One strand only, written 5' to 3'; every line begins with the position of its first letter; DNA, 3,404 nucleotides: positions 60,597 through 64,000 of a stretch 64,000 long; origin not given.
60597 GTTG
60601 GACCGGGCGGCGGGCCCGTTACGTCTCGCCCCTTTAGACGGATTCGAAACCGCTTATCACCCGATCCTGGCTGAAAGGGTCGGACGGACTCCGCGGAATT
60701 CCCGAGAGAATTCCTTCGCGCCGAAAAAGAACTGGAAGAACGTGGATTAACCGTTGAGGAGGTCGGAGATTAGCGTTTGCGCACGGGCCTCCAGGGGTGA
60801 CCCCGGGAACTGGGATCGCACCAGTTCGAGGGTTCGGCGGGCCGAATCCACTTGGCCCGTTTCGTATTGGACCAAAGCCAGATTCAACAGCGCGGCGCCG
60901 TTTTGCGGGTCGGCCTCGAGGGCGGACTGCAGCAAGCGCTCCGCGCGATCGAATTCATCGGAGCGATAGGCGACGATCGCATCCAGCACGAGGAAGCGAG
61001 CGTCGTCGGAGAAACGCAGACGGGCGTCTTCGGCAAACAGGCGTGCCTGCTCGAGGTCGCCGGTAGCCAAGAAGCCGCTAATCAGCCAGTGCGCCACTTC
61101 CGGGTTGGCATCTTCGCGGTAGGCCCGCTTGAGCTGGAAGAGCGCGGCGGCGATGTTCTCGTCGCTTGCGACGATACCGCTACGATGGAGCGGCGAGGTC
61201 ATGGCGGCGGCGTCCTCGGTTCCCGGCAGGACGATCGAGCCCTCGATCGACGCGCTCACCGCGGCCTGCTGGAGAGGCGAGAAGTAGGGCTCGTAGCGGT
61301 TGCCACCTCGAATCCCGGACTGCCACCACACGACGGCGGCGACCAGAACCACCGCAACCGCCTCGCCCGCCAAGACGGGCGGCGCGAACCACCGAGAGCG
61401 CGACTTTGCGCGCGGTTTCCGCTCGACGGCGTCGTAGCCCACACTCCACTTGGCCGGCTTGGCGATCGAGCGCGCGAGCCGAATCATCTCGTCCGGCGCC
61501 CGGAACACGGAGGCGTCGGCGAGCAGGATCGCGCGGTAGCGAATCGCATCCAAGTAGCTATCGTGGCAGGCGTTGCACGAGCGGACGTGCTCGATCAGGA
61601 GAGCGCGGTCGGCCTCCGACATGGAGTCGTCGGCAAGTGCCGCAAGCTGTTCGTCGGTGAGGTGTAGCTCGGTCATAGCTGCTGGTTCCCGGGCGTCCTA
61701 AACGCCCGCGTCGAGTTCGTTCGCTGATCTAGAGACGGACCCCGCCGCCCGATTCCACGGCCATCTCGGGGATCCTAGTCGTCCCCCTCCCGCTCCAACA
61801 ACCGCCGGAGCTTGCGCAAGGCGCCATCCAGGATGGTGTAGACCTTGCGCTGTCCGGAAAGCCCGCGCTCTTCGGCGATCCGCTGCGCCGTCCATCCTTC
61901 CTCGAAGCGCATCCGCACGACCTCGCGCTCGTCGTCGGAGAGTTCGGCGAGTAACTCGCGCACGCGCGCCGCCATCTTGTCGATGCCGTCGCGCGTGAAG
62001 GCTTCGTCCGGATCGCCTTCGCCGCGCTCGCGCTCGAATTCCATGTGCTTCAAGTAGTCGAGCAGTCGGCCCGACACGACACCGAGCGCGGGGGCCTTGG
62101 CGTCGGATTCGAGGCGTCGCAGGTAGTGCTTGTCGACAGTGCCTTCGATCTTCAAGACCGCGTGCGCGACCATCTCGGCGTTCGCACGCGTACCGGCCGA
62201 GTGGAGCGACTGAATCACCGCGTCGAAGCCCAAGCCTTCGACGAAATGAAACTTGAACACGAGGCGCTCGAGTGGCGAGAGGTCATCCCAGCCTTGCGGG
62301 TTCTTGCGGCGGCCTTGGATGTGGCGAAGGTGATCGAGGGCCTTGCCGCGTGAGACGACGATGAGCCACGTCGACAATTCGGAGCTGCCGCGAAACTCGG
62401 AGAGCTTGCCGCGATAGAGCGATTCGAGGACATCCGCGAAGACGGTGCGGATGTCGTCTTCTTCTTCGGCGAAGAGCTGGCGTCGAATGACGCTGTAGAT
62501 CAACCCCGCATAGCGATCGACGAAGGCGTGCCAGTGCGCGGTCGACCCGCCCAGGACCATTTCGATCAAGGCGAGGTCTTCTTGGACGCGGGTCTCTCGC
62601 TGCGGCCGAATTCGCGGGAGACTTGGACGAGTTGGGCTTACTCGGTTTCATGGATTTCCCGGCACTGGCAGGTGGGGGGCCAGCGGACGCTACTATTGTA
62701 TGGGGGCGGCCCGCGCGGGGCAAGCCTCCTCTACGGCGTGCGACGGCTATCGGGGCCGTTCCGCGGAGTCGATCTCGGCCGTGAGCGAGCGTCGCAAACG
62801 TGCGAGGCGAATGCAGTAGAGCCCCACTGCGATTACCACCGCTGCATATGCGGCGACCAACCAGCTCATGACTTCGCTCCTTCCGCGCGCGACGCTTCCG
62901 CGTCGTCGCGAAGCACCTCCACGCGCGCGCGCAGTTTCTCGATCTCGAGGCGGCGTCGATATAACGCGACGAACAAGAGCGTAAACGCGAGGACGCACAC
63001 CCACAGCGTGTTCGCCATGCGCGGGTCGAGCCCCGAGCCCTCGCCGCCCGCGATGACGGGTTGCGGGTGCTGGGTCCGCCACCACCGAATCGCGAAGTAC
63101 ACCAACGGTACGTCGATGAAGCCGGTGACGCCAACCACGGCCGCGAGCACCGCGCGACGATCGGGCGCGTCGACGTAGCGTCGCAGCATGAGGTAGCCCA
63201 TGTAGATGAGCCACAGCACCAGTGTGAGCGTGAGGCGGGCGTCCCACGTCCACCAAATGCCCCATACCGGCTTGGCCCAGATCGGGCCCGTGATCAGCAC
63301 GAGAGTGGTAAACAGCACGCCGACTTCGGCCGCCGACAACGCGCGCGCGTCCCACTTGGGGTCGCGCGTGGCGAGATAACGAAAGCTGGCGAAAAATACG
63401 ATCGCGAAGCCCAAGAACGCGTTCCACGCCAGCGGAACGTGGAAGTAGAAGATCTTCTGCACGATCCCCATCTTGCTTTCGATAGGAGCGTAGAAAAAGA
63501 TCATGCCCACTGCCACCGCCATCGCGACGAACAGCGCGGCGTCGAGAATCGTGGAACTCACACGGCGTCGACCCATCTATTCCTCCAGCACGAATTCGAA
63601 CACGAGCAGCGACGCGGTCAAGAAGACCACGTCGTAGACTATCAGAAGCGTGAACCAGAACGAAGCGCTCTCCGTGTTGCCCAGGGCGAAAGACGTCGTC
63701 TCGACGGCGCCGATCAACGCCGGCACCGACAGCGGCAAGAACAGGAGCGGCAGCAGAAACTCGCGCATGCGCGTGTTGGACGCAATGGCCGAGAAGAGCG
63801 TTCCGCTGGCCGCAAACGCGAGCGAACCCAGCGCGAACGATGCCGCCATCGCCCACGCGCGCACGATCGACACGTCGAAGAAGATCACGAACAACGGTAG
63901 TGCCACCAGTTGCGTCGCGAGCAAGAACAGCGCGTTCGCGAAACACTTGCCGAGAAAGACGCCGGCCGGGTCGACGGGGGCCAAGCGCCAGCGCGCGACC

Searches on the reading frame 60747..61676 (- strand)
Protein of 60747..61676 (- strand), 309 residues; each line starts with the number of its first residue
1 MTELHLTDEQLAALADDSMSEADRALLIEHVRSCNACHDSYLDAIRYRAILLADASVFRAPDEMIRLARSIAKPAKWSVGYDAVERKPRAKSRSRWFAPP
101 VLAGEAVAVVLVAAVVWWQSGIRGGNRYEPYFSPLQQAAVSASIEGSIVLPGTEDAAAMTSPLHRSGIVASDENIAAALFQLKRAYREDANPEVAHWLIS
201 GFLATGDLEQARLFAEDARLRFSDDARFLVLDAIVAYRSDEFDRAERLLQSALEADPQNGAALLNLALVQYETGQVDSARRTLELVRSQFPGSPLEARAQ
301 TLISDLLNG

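Call 44: search_protein_families(library=pfam, proteins=[window:60747-61676:-], max_evalue=0.001)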
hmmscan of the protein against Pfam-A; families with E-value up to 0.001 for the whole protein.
window:60747-61676:- (309 aa): 13 families
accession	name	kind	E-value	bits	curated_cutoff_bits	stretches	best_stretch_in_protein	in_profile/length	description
PF14559.12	TPR_19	-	4.2e-16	59.5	25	1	239-295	4-60/68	Tetratricopeptide repeat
PF13432.12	TPR_16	-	6e-11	43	32.7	1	233-294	4-65/65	Tetratricopeptide repeat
PF13428.12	TPR_14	-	1.7e-08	34.7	23.5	0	236-267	11-42/44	Tetratricopeptide repeat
PF13174.12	TPR_6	-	3e-07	31.1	26.3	1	262-293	2-33/33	Tetratricopeptide repeat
PF04733.20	Coatomer_E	-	6.5e-06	26.2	21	1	195-298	170-274/290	Coatomer epsilon subunit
PF07719.23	TPR_2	-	3.2e-05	24.2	27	0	233-259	8-34/34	Tetratricopeptide repeat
PF07721.20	TPR_4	-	7.2e-05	23.5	27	0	261-284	2-25/26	Tetratricopeptide repeat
PF12895.13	ANAPC3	-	7.4e-05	23.4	27.2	0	223-284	22-80/82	Anaphase-promoting complex, cyclosome, subunit 3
PF13431.12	TPR_17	-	7.6e-05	23.1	24.4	1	248-280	1-33/34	Tetratricopeptide repeat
PF13424.12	TPR_12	-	9.4e-05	23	30.1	0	261-306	4-54/77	Tetratricopeptide repeat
PF25064.1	ARM_TT21_5th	-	0.00012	22.8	27.8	1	233-297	8-72/117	TT21 fifth ARM repeats domain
PF13490.11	zf-HC2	-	0.00013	22.5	22.2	1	9-38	6-35/35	Putative zinc-finger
PF23914.1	TPR_CcmH_CycH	-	0.00016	22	42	1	240-291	101-152/158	Cytochrome c-type biogenesis protein H TPR domain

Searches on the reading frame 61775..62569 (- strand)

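Call 44: search_protein_families(library=pfam, proteins=[window:61775-62569:-], max_evalue=0.001)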
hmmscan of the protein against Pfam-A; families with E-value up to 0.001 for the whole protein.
window:61775-62569:- (264 aa): 3 families
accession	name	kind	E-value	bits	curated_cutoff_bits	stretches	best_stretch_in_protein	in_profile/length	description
PF04545.22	Sigma70_r4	-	1.6e-11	44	24.1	1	206-255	1-49/50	Sigma-70, region 4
PF08281.18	Sigma70_r4_2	-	1e-09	38.3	25.7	1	202-238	3-39/54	Sigma-70, region 4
PF04542.20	Sigma70_r2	-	0.00035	20.7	24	0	17-83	2-67/71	Sigma-70 region 2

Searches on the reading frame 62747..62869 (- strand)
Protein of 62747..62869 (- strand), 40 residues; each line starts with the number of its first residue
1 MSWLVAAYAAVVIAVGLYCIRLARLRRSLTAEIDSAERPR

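Call 89: search_protein_families(library=pfam, proteins=[window:62747-62869:-], max_evalue=0.1)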
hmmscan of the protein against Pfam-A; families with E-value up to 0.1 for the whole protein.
window:62747-62869:- (40 aa): 2 families
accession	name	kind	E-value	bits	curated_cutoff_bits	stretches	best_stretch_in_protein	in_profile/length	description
PF14012.11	DUF4229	-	0.0028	18.1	27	1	2-38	30-66/68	Protein of unknown function (DUF4229)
PF06724.16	DUF1206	-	0.019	15.5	26.2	1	2-26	46-70/70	Domain of Unknown Function (DUF1206)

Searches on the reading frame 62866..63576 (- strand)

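Call 44: search_protein_families(library=pfam, proteins=[window:62866-63576:-], max_evalue=0.001)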
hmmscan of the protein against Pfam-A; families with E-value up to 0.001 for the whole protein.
window:62866-63576:- (236 aa): 1 family
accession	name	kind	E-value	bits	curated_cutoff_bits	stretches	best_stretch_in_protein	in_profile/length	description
PF01578.25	Cytochrom_C_asm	-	1.7e-33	116.5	29.9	1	7-167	30-208/212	Cytochrome C assembly protein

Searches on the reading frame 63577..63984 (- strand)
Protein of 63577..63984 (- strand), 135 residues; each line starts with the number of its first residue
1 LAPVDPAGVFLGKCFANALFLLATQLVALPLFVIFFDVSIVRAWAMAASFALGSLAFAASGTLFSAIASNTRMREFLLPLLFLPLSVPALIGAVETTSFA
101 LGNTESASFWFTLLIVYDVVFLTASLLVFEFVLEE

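Call 44: search_protein_families(library=pfam, proteins=[window:63577-63984:-], max_evalue=0.001)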
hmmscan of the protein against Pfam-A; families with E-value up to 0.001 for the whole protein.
window:63577-63984:- (135 aa): 1 family
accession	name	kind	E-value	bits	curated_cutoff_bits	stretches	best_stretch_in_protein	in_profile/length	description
PF03379.19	CcmB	-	3.5e-17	63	24.9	1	2-124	83-204/215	CcmB protein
